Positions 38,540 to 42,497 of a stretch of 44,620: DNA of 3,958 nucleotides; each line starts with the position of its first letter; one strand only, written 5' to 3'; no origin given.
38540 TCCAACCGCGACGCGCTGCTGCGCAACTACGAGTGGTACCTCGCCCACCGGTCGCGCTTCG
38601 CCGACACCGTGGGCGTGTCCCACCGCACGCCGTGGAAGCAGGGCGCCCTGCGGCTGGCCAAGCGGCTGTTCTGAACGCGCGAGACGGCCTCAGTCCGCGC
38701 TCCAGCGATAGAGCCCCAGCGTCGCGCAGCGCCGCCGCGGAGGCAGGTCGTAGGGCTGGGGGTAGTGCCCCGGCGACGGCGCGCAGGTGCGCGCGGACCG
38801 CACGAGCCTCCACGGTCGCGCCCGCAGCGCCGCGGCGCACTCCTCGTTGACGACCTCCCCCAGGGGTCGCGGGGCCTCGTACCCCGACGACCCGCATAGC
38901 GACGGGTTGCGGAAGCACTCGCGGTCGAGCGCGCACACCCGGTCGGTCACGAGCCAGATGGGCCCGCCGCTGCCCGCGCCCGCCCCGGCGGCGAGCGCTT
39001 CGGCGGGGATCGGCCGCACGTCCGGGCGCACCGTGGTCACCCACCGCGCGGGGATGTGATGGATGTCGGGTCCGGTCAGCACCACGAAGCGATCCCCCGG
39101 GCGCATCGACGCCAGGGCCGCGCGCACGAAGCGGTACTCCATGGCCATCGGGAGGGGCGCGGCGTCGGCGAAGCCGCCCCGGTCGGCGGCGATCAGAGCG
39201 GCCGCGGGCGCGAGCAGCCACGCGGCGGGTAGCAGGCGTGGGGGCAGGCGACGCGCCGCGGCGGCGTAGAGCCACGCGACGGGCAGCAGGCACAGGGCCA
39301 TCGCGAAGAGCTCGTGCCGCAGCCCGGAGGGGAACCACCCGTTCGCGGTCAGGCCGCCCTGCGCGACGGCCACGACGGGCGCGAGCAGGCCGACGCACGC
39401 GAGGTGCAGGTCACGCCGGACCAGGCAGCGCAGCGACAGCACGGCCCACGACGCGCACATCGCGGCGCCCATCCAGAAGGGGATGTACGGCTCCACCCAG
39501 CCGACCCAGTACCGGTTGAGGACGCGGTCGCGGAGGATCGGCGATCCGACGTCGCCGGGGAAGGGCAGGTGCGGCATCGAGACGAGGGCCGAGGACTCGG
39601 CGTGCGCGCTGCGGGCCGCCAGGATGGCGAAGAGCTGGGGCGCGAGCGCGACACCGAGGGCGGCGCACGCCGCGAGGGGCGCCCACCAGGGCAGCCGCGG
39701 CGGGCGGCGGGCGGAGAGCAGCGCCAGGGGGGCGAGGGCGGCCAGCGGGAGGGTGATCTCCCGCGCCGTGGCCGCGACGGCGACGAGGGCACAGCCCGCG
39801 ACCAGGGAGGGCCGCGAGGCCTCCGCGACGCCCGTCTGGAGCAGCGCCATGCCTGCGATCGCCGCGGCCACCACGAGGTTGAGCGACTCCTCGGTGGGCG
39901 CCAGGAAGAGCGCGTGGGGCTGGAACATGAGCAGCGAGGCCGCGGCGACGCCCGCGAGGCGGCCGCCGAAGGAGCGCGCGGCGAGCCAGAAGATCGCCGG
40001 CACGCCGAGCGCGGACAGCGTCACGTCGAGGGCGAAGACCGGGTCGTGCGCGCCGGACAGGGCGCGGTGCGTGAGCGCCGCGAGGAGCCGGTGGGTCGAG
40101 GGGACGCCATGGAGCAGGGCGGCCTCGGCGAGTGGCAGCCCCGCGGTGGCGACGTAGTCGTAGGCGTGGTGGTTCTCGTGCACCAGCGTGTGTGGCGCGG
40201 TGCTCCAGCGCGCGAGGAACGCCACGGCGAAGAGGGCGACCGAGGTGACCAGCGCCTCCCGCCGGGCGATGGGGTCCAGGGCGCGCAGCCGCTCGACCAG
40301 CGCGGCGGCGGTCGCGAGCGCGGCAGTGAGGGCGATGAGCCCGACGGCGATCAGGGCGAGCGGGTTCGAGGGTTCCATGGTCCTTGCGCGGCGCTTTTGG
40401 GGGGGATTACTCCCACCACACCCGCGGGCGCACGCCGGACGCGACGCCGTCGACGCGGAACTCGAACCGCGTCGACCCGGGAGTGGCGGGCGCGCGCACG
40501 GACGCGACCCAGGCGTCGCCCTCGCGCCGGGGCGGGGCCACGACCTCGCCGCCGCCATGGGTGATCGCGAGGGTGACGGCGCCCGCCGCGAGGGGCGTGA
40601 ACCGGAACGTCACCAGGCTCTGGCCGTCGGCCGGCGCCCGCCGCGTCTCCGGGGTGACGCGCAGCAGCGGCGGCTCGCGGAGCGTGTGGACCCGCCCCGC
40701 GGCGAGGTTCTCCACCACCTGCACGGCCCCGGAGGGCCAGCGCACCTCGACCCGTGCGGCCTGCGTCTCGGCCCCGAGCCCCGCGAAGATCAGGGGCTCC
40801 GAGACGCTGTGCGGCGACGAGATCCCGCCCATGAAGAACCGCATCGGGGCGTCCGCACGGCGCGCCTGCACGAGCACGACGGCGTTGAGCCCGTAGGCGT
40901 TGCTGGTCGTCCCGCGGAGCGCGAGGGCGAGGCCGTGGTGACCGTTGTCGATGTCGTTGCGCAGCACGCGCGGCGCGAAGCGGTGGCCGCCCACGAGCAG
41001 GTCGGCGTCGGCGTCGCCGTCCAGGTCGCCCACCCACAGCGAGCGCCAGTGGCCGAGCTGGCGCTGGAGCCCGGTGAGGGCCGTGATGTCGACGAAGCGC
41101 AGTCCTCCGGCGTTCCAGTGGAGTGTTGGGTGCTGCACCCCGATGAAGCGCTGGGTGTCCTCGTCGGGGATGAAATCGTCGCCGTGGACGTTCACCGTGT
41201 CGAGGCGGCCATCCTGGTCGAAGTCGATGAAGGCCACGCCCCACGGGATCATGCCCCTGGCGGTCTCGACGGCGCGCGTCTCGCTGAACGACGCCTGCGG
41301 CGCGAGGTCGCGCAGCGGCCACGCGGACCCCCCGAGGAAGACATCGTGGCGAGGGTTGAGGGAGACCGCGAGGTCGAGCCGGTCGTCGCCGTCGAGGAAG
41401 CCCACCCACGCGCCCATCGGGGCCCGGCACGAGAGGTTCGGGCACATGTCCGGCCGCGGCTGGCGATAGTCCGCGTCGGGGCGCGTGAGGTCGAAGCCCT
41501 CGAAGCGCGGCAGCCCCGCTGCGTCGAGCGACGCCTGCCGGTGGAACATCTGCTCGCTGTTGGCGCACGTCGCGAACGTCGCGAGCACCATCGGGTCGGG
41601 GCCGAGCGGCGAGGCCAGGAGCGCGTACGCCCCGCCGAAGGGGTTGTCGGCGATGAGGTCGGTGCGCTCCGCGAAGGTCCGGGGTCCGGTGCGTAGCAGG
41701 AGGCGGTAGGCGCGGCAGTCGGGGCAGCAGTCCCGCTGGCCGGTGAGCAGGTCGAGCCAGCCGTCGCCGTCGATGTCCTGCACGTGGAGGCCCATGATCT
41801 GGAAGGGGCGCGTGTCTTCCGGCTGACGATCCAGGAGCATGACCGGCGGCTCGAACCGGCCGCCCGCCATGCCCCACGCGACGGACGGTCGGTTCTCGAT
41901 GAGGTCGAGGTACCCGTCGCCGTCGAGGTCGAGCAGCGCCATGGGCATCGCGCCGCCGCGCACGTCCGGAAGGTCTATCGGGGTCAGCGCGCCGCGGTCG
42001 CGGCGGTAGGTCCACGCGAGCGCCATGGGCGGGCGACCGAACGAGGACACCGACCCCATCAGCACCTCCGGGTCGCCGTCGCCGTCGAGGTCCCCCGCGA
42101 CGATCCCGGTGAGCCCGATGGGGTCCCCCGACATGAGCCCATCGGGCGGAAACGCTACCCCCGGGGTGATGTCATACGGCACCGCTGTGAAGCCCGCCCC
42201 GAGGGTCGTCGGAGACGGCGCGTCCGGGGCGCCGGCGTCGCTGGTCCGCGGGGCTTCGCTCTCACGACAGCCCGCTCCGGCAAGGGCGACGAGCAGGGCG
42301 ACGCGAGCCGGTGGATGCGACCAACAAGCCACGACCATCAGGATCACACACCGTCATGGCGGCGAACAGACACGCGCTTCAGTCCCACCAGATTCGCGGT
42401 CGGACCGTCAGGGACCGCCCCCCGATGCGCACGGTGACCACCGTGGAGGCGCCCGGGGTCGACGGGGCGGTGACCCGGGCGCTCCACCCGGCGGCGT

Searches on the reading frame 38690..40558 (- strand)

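Call 12: search_protein_families(library=pfam, proteins=[window:38690-40558:-], max_evalue=0.01)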
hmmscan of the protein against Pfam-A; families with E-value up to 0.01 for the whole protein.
window:38690-40558:- (622 aa): 0 families

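Call 35: search_protein_families(library=pfam, proteins=[window:38690-40558:-], max_evalue=10)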
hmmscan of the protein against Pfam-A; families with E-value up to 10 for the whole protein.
window:38690-40558:- (622 aa): 1 family
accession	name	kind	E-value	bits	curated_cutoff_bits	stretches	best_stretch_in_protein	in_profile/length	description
PF18204.6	PGF-CTERM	-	0.053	13.9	18.8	1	101-118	5-22/23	PGF-CTERM motif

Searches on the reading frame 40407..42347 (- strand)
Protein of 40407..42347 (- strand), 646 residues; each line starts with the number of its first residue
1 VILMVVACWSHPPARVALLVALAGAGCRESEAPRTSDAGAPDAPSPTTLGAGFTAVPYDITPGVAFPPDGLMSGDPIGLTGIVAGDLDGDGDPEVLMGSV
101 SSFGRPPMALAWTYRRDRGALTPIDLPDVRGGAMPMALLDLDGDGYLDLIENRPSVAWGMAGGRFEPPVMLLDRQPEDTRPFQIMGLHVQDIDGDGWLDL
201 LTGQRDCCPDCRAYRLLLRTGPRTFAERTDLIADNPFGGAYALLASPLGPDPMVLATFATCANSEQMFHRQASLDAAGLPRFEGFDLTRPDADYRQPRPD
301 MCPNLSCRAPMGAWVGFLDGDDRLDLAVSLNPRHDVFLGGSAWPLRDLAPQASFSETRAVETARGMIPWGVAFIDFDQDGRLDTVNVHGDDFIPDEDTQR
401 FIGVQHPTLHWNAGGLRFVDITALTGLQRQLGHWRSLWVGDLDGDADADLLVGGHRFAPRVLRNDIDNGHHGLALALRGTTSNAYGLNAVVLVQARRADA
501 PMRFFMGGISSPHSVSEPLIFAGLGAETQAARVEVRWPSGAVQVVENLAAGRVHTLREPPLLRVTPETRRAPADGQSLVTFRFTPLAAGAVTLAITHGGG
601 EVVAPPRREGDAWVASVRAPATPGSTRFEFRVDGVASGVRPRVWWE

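Call 12: search_protein_families(library=pfam, proteins=[window:40407-42347:-], max_evalue=0.01)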
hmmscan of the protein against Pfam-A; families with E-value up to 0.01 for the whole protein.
window:40407-42347:- (646 aa): 3 families
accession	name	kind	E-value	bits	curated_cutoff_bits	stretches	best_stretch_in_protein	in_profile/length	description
PF13517.12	FG-GAP_3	-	5.2e-23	81.9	26.9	4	140-201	1-60/61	FG-GAP-like repeat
PF01839.29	FG-GAP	-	1.5e-12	47.5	22.1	1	81-99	4-22/37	FG-GAP repeat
PF07593.17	UnbV_ASPIC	-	3e-09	37.1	23.4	1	489-554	4-67/68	ASPIC and UnbV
